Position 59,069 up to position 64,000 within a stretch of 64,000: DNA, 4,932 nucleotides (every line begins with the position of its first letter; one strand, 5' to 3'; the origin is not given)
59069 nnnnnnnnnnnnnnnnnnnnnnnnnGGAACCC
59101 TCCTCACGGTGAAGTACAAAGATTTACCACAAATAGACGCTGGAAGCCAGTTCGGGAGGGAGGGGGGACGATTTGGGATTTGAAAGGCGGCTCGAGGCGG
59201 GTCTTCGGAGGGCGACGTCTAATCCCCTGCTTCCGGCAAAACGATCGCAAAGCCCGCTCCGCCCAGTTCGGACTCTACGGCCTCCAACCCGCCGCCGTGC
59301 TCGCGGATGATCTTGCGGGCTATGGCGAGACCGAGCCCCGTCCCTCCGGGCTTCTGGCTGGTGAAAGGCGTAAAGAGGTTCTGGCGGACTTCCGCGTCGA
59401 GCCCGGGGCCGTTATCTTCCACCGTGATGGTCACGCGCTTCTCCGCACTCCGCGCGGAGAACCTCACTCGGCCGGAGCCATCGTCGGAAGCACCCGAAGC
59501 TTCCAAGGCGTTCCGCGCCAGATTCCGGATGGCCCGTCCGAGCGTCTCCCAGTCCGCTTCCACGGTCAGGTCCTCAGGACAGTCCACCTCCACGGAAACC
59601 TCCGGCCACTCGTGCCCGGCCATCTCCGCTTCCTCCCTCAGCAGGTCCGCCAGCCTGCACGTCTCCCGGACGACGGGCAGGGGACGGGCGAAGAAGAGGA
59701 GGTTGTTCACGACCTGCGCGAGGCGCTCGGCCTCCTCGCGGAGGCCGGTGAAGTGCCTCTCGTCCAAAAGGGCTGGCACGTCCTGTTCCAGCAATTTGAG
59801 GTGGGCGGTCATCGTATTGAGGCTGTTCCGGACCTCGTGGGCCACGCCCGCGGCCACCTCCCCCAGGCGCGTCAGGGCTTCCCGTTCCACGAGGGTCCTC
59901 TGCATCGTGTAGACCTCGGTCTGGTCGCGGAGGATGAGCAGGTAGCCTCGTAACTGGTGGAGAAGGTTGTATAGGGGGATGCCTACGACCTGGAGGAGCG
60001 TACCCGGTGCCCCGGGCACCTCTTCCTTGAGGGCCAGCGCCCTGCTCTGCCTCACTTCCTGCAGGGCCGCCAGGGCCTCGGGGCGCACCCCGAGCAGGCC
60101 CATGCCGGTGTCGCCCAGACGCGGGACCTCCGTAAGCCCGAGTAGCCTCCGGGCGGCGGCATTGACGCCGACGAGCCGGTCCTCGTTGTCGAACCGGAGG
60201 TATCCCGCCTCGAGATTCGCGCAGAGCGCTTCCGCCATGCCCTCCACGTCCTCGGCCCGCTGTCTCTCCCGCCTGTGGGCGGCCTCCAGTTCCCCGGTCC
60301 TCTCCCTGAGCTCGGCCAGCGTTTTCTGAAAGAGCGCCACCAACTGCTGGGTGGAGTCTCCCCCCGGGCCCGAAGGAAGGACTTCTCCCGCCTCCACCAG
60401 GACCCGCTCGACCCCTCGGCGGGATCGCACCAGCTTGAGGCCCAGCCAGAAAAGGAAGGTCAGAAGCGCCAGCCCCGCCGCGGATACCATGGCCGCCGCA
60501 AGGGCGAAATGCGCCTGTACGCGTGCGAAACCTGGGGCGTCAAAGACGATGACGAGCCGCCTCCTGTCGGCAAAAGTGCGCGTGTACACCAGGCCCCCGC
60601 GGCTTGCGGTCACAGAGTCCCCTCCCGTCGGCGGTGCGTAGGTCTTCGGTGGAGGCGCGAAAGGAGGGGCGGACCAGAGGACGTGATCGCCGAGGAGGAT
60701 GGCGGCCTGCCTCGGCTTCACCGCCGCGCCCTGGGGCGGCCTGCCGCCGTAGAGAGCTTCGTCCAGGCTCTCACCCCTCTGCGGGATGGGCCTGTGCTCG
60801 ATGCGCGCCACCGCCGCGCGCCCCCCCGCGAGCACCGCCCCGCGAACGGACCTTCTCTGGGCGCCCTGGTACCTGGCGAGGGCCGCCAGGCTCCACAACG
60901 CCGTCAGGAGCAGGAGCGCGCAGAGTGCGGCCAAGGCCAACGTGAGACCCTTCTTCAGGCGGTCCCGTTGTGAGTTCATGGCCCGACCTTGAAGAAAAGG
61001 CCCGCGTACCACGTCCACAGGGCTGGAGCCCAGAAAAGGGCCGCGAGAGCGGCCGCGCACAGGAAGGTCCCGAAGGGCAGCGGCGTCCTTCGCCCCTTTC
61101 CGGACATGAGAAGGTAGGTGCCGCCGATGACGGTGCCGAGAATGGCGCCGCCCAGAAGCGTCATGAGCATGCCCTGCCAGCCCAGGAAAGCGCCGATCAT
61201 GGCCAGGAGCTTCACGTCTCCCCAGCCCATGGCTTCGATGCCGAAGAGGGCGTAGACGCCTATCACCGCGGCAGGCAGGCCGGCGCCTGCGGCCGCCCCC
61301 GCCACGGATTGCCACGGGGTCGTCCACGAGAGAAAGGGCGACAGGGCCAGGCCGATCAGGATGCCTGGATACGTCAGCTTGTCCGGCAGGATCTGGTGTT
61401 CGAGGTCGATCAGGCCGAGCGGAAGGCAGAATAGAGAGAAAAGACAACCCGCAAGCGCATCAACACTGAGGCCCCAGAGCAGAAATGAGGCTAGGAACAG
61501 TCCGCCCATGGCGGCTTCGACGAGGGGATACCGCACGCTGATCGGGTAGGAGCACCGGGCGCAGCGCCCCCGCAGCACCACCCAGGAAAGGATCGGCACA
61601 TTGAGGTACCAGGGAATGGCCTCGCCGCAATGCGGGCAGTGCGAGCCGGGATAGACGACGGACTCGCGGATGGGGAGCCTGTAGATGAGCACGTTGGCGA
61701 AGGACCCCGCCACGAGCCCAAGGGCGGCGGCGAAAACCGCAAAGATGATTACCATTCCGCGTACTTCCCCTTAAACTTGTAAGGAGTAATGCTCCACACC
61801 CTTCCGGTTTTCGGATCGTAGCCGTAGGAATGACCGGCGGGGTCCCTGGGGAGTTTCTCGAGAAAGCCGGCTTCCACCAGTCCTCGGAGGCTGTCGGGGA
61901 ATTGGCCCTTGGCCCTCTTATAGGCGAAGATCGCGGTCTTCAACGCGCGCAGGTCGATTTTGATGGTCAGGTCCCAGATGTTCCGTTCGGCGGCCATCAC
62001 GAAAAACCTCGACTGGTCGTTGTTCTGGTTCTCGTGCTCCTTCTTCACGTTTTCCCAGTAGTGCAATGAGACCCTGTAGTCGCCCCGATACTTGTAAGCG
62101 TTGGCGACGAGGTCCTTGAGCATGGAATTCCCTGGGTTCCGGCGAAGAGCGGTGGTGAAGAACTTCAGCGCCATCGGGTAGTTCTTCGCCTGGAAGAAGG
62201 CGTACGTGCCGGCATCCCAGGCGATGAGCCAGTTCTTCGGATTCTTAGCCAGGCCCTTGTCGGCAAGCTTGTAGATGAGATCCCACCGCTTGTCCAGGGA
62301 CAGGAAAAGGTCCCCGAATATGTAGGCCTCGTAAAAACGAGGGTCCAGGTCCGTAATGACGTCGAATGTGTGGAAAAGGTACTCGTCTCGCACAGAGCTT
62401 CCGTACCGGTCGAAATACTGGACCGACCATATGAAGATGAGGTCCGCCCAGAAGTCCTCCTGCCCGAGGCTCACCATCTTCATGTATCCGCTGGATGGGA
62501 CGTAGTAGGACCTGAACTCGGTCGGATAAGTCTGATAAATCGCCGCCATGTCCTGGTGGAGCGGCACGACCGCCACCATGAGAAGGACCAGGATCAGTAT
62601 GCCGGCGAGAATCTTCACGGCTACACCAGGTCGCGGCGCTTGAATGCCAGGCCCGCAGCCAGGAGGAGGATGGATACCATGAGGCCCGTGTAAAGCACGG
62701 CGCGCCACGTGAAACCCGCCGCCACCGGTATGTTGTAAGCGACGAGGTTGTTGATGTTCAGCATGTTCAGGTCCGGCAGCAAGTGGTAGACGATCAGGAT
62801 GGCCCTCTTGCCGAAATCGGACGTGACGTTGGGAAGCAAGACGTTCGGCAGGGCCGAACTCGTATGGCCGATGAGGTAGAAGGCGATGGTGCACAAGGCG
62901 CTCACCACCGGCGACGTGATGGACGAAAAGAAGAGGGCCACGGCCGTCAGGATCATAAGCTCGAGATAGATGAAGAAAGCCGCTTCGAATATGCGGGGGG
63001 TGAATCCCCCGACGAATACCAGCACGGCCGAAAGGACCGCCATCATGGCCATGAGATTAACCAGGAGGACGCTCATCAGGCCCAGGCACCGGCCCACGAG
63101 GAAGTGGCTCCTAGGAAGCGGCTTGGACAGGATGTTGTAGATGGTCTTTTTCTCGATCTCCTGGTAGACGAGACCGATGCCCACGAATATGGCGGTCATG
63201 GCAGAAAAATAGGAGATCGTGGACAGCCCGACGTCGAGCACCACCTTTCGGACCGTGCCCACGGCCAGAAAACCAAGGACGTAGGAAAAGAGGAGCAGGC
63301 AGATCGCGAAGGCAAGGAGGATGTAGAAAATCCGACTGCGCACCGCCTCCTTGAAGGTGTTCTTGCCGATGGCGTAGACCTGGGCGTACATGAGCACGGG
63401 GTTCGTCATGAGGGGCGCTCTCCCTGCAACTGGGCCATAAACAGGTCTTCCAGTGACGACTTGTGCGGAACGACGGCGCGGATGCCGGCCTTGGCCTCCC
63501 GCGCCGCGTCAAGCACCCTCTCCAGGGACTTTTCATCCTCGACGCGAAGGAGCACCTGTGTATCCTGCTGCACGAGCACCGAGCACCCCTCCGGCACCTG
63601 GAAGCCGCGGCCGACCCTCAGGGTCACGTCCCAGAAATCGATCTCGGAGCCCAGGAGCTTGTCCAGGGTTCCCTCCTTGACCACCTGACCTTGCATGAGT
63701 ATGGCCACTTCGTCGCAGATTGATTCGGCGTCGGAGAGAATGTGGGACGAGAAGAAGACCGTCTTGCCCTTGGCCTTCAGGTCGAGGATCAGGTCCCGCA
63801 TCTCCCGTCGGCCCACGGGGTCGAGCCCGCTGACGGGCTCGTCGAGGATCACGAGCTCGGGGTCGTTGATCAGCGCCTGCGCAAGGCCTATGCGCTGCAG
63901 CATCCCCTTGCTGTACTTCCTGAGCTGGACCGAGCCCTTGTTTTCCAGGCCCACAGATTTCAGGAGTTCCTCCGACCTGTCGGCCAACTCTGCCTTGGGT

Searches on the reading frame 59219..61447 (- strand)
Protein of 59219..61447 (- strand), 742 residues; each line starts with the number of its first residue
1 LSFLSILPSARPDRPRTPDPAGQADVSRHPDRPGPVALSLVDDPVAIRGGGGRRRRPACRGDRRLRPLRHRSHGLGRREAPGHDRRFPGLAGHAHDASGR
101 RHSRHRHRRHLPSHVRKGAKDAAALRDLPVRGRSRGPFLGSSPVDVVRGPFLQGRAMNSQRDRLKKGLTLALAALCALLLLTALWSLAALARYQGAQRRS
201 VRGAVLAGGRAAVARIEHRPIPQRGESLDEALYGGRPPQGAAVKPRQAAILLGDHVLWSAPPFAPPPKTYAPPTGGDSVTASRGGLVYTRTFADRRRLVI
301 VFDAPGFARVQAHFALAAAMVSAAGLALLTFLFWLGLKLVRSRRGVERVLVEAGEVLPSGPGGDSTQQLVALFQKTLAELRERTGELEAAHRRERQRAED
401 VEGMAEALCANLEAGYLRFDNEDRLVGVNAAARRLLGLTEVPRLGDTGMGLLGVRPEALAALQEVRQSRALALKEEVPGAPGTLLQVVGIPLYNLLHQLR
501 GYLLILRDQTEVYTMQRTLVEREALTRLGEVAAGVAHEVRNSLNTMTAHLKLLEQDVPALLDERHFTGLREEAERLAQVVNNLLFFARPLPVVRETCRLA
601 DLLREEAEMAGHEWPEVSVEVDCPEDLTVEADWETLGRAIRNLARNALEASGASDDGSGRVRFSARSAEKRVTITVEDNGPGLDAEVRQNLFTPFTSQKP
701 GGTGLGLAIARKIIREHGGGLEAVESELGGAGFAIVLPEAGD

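Call 26: search_protein_families(library=pfam, proteins=[window:59219-61447:-], max_evalue=0.01)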
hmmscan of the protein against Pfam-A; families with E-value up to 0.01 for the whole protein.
window:59219-61447:- (742 aa): 4 families
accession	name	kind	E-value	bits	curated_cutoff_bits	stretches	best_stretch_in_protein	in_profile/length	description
PF02518.31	HATPase_c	-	4.8e-23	82.2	26.4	1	632-739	2-109/111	Histidine kinase-, DNA gyrase B-, and HSP90-like ATPase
PF00512.31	HisKA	-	3.6e-09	37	26.9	1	528-588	2-62/66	His Kinase A (phospho-acceptor) domain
PF13581.12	HATPase_c_2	-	2.1e-05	24.9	27.4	1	632-715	28-110/127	Histidine kinase-like ATPase domain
PF14501.12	HATPase_c_5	-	0.0028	18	22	1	639-722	9-87/102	GHKL domain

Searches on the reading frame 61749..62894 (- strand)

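Call 26: search_protein_families(library=pfam, proteins=[window:61749-62894:-], max_evalue=0.01)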
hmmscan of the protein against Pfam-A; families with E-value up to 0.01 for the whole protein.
window:61749-62894:- (381 aa): 3 families
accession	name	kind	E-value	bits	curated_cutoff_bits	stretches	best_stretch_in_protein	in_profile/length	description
PF00515.34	TPR_1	-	5.5e-05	23.2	27.8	1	232-256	10-34/34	Tetratricopeptide repeat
PF07719.23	TPR_2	-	0.00057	20.3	27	0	232-256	10-34/34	Tetratricopeptide repeat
PF13432.12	TPR_16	-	0.0056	17.6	32.7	0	212-256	21-64/65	Tetratricopeptide repeat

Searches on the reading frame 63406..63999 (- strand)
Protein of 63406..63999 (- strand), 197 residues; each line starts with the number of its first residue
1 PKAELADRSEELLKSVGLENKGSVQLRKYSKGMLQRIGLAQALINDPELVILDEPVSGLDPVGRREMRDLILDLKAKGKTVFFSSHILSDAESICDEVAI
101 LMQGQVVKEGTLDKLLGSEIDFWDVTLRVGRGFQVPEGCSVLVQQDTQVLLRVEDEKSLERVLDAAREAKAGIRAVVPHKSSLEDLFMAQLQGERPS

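Call 26: search_protein_families(library=pfam, proteins=[window:63406-63999:-], max_evalue=0.01)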
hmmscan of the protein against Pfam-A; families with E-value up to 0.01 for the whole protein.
window:63406-63999:- (197 aa): 3 families
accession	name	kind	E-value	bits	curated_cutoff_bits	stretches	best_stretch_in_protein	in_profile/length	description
PF00005.33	ABC_tran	-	6.1e-09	37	25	1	7-56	83-136/137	ABC transporter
PF13304.12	AAA_21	-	2.2e-07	31.7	27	1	16-87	225-299/304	AAA domain, putative AbiEii toxin, Type IV TA system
PF13732.12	DrrA1-3_C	-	9.4e-06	26.7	27.4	1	136-189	28-79/81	ATP-binding protein DrrA1-3-like, C-terminal domain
